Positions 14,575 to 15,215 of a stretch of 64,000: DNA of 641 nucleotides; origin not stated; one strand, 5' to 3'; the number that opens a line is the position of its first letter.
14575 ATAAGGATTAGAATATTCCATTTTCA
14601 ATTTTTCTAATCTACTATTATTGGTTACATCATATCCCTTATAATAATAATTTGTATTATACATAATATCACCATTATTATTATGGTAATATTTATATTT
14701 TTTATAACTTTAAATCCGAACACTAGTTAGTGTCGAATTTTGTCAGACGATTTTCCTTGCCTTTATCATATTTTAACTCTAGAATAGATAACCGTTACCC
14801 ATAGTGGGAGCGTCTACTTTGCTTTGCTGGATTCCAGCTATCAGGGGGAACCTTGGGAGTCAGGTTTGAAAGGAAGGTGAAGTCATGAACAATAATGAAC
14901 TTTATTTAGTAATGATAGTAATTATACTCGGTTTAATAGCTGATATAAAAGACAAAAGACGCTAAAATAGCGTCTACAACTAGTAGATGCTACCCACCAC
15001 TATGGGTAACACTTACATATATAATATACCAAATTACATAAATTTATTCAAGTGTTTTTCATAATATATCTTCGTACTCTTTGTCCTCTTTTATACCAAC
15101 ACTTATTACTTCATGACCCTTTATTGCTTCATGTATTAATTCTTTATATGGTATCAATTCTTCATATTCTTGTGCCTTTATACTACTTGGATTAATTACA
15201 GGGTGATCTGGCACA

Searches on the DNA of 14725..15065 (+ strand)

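Call 16: search_dna_similar(query=window:14725-15065:+, collection=plasmids, mode=distant, max_evalue=0.01)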
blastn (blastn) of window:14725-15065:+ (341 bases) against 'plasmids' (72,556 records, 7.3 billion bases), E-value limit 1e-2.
No match.

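Call 17: search_dna_similar(query=window:14725-15065:+, collection=phages, mode=distant, max_evalue=0.01)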
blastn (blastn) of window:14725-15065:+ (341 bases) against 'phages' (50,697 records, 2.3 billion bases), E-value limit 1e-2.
No match.

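Call 79: build_rna_model(alignment_id=A4, structure=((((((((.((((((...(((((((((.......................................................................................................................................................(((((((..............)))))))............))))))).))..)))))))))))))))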
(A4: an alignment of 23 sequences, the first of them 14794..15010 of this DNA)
Model R1 built from alignment A4 (23 sequences, 244 columns); structure: as given.
model positions 215; base pairs 30; branch points 0; effective number of sequences 3.7; information 0.59 bits per position. Calibrated on 0.2 Mb of random sequence (short: E-values are rough).
structure used (alignment columns):
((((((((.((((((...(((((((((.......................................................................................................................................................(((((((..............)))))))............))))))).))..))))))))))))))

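Call 80: search_with_rna_model(model_id=R1, sources=[window, L001, L002, L003, L004, L005, L006, L007, L008, L009, L010, L011, L012, L013, L014, L015, L018, L019, L020, L021, L022, L023, L024, L025, L026, L027, L028, L029, L030, L031, L032, L033, L034, L035, L036, L037, L038, L039, L040, L041, L042, L043, L044, L045, L046, L047, L048, L049, L050, L051, L052, L053, L054, L055, L056, L057, L058, L059, L060], max_evalue=0.00001, make_alignment=true)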
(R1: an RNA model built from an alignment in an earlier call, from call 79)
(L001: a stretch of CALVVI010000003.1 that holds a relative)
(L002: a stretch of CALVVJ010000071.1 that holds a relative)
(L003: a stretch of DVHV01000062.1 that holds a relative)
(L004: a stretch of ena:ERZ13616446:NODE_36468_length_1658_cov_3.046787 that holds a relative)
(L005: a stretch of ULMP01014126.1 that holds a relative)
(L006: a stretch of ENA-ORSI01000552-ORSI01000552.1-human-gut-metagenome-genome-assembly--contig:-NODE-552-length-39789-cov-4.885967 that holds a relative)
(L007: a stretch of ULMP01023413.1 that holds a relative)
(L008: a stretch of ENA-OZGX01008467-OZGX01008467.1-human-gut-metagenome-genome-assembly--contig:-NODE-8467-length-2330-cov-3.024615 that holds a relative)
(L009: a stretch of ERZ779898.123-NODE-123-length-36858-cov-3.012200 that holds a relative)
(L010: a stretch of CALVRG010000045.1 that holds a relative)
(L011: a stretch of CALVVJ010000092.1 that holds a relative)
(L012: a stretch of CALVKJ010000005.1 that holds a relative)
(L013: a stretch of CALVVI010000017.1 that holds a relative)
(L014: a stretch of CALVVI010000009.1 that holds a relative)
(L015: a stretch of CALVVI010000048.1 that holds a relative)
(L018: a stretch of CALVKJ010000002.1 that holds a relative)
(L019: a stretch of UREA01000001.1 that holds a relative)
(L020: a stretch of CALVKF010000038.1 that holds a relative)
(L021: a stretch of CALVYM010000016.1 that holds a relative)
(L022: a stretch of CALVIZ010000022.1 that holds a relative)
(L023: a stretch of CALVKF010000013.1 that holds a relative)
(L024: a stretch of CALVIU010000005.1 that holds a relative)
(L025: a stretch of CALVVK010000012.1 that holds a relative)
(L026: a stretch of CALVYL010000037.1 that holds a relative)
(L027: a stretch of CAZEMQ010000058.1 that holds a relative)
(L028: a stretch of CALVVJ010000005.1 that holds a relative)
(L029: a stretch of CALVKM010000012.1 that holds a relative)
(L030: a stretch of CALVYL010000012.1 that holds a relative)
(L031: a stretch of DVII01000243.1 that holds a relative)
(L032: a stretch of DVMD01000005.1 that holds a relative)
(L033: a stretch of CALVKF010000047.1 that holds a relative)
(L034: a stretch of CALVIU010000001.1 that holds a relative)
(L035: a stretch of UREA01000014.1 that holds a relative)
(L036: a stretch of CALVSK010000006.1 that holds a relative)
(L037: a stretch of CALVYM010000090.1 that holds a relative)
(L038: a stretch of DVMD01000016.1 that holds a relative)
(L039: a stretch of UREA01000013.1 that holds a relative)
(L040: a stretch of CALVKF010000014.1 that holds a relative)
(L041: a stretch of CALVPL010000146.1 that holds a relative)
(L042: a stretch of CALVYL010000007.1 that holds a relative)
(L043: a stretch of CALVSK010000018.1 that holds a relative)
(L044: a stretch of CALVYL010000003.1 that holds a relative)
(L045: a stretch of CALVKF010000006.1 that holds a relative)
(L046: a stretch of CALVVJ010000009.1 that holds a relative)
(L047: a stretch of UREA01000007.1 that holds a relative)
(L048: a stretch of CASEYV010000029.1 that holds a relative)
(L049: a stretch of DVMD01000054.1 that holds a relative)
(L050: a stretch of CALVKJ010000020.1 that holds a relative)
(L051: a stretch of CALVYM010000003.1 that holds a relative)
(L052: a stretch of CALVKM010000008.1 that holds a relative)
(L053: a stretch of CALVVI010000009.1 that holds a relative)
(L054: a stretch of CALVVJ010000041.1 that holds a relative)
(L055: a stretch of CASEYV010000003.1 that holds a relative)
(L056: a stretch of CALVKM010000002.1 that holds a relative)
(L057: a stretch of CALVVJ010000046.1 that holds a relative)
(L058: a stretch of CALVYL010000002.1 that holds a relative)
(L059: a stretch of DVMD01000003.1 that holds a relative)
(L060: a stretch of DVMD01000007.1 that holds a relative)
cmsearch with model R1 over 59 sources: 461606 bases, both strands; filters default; matches with E-value up to 0.00001: 53.
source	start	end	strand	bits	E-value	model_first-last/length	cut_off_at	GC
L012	5135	5351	+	184.9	1.6e-37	1-215/215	no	0.36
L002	2151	2370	+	183.1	3.8e-37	1-215/215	no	0.37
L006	19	234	+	181.5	8.3e-37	1-215/215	no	0.35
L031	590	805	+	181.5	8.3e-37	1-215/215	no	0.35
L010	2704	2921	-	181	1.1e-36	1-215/215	no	0.39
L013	7057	7274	+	178.2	4.4e-36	1-215/215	no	0.39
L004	265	482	+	178.1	4.5e-36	1-215/215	no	0.39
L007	4165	4382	+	175.7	1.5e-35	1-215/215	no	0.39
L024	5146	5361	+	175.2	1.8e-35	1-215/215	no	0.37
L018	1469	1686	-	174.7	2.4e-35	1-215/215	no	0.41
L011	531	746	-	174.4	2.8e-35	1-215/215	no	0.37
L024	5474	5686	+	173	5.6e-35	1-215/215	no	0.41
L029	1718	1936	-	170.3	2.1e-34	1-215/215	no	0.42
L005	4091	4305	+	170.1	2.3e-34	1-215/215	no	0.4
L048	994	1208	+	166.9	1.1e-33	1-215/215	no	0.35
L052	2653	2871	-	164.1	4.4e-33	1-215/215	no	0.38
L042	5558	5778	+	159.5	4.3e-32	1-215/215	no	0.38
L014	6690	6904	-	156.7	1.8e-31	1-215/215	no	0.38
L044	1458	1677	+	155.6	2.9e-31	1-215/215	no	0.39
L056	7740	7951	-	149.2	7.1e-30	1-215/215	no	0.39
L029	1370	1569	-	145.7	3.9e-29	1-215/215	no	0.4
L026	1164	1388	-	144.5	7.2e-29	1-215/215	no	0.39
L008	318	543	-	143.9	9.5e-29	1-215/215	no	0.35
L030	1946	2169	+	139.5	8.5e-28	1-215/215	no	0.37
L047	1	209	+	138.9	1.1e-27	12-215/215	5'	0.41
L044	1823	2044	+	138.9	1.1e-27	1-215/215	no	0.4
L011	190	416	-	138.6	1.3e-27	1-215/215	no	0.41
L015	65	291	+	138.6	1.3e-27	1-215/215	no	0.41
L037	1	213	+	138.3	1.5e-27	11-215/215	5'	0.41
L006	349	575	+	137.8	1.9e-27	1-215/215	no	0.4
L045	3742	3960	-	135.1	7.4e-27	1-215/215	no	0.38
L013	6714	6941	+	134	1.2e-26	1-215/215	no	0.38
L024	6378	6604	+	133.3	1.8e-26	1-215/215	no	0.41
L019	5429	5646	+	117.2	4.9e-23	1-215/215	no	0.37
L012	5466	5667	+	105.6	1.5e-20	1-191/215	3'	0.39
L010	3037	3248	-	105.4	1.7e-20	17-215/215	5'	0.37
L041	1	145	+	99.9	2.6e-19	70-215/215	5'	0.35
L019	366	595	+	89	5.6e-17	1-215/215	no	0.36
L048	1326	1551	+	87.9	9.3e-17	1-215/215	no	0.32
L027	61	296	-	85.3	3.4e-16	1-215/215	no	0.31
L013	6345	6599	+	75.1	5.2e-14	1-215/215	no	0.36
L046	3079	3318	-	74.6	6.8e-14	1-215/215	no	0.35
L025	4980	5238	+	74.5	6.9e-14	1-215/215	no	0.35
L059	1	108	+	73.3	1.2e-13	107-215/215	5'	0.36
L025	4605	4865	+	70.7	4.5e-13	1-215/215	no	0.34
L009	1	106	+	68.9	1.1e-12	113-215/215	5'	0.41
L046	3433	3670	-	68.3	1.4e-12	1-215/215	no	0.35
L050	985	1222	-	55.1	1e-09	1-215/215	no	0.35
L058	5494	5585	+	51.8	5.1e-09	102-190/215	no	0.27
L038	1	64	+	45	1.4e-07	158-215/215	5'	0.42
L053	411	659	-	38.2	4.1e-06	1-215/215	no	0.37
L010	2704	2921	+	37.6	5.5e-06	1-215/215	no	0.39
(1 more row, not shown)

Alignment A5: 53 matches aligned to the model, 406 columns, each read 5' to 3' on its own strand. Consensus structure (alignment columns), stored with it:
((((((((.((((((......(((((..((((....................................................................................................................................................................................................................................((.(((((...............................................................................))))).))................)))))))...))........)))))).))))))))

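Call 81: search_with_rna_model(model_id=R1, sources=[window, L001, L003, L020, L021, L022, L028, L032, L033, L034, L035, L036, L040, L051, L055, L057, L060], max_evalue=0.00001, make_alignment=false)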
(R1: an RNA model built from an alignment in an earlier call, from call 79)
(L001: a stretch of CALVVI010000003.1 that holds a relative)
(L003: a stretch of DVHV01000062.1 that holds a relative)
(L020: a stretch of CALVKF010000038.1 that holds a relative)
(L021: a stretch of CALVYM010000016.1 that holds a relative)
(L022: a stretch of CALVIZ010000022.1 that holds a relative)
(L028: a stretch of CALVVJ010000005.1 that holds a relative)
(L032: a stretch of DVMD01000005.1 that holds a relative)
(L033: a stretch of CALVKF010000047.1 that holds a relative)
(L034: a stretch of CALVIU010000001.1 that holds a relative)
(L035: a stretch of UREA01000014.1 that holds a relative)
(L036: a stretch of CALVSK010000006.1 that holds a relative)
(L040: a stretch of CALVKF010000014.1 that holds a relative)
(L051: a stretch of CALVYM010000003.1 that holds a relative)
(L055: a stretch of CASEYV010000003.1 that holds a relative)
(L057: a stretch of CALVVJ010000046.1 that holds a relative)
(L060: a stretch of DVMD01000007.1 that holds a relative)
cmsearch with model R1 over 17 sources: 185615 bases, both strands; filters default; matches with E-value up to 0.00001: 1.
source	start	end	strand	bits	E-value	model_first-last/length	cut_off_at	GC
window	36374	36600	+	137.9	7.3e-28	1-215/215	no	0.4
